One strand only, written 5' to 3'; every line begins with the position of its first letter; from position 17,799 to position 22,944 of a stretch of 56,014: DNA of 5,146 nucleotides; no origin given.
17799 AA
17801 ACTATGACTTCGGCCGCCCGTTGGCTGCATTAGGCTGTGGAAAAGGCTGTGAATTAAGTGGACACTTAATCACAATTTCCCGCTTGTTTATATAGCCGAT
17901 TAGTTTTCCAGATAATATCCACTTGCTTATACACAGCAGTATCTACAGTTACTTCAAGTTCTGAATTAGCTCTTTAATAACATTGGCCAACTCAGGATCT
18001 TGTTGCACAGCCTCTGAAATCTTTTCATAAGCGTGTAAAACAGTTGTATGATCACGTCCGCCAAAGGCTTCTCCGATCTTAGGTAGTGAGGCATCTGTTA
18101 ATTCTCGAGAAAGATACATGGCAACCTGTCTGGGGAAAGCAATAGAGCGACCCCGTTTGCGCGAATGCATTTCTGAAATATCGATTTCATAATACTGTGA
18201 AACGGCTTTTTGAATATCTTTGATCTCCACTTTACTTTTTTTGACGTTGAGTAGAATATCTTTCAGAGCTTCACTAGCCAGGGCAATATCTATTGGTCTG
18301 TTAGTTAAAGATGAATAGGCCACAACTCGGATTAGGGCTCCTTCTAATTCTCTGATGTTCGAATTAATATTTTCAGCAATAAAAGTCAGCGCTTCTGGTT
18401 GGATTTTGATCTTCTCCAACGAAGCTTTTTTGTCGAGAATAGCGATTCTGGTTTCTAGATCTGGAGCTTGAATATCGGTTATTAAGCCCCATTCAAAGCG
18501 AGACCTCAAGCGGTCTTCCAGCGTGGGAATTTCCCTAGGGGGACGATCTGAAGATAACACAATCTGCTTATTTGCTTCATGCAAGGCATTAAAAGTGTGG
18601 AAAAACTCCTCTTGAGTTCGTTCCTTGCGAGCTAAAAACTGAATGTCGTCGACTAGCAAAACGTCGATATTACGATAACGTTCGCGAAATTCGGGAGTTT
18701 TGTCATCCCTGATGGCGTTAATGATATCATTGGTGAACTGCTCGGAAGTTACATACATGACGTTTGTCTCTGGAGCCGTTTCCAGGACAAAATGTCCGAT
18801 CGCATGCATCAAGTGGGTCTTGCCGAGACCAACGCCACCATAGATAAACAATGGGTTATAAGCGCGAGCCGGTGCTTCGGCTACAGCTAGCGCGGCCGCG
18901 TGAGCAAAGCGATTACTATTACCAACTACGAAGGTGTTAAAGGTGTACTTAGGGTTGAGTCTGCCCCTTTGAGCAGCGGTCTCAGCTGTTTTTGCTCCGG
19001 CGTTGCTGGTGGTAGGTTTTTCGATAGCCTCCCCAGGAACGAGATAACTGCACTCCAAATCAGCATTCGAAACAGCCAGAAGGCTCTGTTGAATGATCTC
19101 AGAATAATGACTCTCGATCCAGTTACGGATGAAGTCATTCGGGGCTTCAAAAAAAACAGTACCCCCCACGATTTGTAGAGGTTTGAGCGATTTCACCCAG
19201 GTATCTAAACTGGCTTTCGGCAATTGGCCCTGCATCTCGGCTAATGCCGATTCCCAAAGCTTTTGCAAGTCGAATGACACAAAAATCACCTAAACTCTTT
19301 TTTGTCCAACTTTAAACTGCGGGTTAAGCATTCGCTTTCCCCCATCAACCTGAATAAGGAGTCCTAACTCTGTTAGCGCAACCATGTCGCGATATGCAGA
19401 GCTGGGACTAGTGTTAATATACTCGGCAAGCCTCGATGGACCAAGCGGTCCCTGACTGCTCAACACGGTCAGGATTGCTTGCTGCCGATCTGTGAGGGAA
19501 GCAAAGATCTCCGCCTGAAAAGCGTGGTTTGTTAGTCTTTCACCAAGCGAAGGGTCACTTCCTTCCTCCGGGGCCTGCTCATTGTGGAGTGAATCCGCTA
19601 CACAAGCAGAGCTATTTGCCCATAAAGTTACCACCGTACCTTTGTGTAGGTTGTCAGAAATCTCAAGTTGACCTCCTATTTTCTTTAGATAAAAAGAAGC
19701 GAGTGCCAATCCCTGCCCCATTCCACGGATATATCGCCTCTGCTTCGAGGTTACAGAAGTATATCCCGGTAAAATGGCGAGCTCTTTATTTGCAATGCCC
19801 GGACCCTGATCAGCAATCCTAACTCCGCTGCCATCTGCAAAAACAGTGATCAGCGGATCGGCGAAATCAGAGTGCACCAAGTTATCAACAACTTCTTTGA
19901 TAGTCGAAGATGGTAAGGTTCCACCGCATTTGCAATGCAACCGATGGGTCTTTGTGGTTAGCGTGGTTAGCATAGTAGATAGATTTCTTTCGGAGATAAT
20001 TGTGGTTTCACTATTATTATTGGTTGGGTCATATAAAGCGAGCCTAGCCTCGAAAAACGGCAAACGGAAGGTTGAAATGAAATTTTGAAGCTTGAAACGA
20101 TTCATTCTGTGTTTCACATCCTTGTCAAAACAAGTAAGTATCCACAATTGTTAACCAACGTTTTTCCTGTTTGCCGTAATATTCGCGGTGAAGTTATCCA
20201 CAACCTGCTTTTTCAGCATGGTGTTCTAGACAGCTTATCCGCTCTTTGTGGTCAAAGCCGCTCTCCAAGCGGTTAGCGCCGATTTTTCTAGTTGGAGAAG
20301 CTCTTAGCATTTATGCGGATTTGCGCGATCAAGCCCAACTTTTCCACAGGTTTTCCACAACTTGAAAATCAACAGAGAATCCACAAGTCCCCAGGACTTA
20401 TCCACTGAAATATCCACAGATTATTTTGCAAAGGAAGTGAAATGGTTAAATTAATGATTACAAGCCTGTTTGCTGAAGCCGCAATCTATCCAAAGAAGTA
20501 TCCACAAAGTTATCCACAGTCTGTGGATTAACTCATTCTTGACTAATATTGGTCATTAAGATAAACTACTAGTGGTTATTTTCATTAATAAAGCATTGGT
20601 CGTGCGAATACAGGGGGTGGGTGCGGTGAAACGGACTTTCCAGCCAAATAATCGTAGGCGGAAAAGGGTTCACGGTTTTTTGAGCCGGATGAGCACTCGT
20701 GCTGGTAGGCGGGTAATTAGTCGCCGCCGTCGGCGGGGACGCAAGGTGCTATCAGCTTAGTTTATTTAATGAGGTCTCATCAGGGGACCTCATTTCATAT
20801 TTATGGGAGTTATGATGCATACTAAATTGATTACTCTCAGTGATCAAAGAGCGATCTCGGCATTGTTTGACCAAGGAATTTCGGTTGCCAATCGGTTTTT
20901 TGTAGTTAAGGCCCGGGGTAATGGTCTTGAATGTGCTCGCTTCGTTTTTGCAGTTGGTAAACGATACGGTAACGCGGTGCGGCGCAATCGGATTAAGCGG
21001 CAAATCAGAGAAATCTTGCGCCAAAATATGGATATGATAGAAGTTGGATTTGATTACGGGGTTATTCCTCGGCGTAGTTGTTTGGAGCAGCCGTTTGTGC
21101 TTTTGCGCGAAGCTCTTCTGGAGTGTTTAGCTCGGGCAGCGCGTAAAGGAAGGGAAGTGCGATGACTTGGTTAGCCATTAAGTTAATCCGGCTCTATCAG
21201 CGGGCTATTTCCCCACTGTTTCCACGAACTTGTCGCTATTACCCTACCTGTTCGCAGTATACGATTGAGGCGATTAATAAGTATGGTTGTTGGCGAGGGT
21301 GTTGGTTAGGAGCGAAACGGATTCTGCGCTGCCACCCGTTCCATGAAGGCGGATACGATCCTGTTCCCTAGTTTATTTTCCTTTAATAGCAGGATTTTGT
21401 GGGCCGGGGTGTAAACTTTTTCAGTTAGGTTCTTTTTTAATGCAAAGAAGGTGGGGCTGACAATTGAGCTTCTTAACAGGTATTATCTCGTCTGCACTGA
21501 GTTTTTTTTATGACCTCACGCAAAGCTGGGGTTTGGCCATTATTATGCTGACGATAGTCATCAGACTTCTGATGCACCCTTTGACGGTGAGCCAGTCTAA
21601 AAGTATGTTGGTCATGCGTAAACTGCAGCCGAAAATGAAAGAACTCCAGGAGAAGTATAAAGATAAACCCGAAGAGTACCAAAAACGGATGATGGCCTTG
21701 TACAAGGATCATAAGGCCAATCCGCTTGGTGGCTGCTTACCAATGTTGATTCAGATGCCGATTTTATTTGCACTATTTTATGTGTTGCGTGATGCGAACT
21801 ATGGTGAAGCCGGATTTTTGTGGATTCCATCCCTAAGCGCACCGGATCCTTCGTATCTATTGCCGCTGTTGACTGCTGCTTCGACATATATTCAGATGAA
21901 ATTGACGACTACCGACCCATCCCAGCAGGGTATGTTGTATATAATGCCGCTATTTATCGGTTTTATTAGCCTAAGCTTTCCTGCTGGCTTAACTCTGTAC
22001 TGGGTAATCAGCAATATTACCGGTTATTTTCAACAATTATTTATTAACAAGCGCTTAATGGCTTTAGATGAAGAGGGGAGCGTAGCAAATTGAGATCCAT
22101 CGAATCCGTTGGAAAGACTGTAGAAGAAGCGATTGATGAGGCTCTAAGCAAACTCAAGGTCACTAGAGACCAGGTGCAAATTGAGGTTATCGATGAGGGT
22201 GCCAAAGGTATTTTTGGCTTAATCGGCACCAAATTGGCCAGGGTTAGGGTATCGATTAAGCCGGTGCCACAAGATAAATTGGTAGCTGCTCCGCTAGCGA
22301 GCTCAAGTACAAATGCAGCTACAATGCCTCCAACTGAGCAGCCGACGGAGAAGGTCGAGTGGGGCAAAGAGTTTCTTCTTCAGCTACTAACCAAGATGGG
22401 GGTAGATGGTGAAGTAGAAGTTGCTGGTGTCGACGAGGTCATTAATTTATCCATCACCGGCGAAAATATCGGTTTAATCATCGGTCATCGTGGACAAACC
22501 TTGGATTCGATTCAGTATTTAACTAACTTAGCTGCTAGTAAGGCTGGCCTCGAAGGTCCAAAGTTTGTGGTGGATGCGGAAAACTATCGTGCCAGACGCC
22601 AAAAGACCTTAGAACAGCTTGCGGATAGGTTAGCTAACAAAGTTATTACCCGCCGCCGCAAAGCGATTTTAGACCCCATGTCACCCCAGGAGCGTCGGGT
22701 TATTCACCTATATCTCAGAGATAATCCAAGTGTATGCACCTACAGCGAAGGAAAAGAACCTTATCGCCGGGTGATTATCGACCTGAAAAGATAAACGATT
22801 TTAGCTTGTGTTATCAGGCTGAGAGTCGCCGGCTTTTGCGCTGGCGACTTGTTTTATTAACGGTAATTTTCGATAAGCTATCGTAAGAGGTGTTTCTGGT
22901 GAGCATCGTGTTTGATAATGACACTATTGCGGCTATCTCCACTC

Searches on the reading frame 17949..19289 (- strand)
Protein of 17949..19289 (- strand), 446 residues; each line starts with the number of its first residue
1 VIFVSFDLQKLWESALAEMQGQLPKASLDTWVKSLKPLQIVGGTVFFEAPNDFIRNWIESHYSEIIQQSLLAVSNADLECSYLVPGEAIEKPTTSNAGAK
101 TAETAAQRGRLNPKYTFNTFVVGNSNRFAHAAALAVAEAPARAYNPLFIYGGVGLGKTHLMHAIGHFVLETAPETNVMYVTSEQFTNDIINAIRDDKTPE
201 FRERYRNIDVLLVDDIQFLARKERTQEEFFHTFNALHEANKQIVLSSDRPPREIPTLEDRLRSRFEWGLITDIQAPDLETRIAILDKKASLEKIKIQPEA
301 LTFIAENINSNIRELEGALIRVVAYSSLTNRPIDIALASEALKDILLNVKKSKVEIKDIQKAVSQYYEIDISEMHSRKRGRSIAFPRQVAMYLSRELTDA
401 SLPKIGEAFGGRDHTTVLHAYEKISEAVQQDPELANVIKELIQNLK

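Call 31: search_protein_families(library=pfam, proteins=[window:17949-19289:-], max_evalue=0.001)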
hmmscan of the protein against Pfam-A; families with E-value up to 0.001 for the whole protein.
window:17949-19289:- (446 aa): 6 families
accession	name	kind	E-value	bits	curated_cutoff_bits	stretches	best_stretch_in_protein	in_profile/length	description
PF00308.24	Bac_DnaA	-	9.3e-78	260.4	23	1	111-272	1-162/162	Bacterial DnaA ATPAse domain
PF08299.17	Bac_DnaA_C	-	6.1e-31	106.7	31.5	1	356-424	1-69/69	Bacterial dnaA protein helix-turn-helix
PF11638.13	DnaA_N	-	1.1e-15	57.5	24.6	1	9-70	1-63/65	DnaA N-terminal domain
PF01695.23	IstB_IS21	-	8.2e-08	32.5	24.1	1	147-250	95-195/238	IstB-like ATP binding protein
PF00004.35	AAA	-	0.00015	22.6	21.2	1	148-266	2-128/131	ATPase family associated with various cellular activities (AAA)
PF13401.12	AAA_22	-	0.00091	20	27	0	146-238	7-109/130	AAA domain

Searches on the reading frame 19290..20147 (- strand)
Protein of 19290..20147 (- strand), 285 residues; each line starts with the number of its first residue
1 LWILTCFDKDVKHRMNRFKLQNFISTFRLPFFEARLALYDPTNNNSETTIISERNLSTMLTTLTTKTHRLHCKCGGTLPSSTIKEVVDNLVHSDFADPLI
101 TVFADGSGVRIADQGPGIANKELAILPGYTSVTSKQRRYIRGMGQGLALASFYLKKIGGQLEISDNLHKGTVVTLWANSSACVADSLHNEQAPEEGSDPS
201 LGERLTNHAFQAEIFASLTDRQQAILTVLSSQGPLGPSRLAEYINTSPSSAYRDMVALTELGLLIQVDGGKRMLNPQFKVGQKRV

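Call 32: search_protein_families(library=pfam, proteins=[window:19290-20147:-], max_evalue=0.001)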
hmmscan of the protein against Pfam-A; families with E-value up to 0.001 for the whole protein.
window:19290-20147:- (285 aa): 5 families
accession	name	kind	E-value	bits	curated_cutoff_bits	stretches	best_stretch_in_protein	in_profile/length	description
PF02518.31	HATPase_c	-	1.2e-08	35.8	26.4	1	82-176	9-106/111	Histidine kinase-, DNA gyrase B-, and HSP90-like ATPase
PF08279.18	HTH_11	-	3.5e-06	27.3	25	1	221-270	1-51/55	HTH domain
PF08220.18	HTH_DeoR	-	9.5e-06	25.7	21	1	221-275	1-55/57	DeoR-like helix-turn-helix domain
PF09339.16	HTH_IclR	-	3.3e-05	24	22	1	224-266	7-50/52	IclR helix-turn-helix domain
PF25212.1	HVO_A0114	-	0.00026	21.2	27.6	1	212-272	14-74/84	HVO_A0114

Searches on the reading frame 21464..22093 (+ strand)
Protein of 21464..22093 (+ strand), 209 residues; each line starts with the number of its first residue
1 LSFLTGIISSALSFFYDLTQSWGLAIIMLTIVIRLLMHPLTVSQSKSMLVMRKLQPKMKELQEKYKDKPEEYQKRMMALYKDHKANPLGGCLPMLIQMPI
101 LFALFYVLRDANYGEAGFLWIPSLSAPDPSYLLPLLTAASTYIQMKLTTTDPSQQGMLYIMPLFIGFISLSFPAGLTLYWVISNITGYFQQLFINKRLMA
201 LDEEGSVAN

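Call 32: search_protein_families(library=pfam, proteins=[window:21464-22093:+], max_evalue=0.001)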
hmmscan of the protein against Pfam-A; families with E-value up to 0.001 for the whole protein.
window:21464-22093:+ (209 aa): 1 family
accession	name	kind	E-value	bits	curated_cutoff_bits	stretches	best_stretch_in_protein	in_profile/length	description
PF02096.25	60KD_IMP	-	1.2e-64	217.7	35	1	22-196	1-163/163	60Kd inner membrane protein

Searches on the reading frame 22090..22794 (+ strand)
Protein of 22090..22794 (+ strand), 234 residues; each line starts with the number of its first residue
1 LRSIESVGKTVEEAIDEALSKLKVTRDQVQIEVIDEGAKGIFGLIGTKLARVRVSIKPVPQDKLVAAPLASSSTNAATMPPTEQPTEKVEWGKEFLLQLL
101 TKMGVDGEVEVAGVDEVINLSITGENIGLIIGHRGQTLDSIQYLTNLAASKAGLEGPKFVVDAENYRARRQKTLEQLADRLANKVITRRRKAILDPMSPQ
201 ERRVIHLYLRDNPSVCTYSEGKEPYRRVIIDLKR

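Call 32: search_protein_families(library=pfam, proteins=[window:22090-22794:+], max_evalue=0.001)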
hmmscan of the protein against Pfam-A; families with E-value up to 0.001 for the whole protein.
window:22090-22794:+ (234 aa): 3 families
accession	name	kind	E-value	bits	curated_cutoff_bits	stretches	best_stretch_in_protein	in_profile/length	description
PF14804.11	Jag_N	-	1.9e-20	73.4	25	1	8-55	3-49/50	Jag N-terminus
PF01424.28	R3H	-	1.5e-17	63.8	26.8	1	172-230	1-58/60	R3H domain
PF13083.13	KH_KhpA-B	-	1.3e-14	54.3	32.1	1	94-153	2-66/73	KhpA/KhpB, KH domain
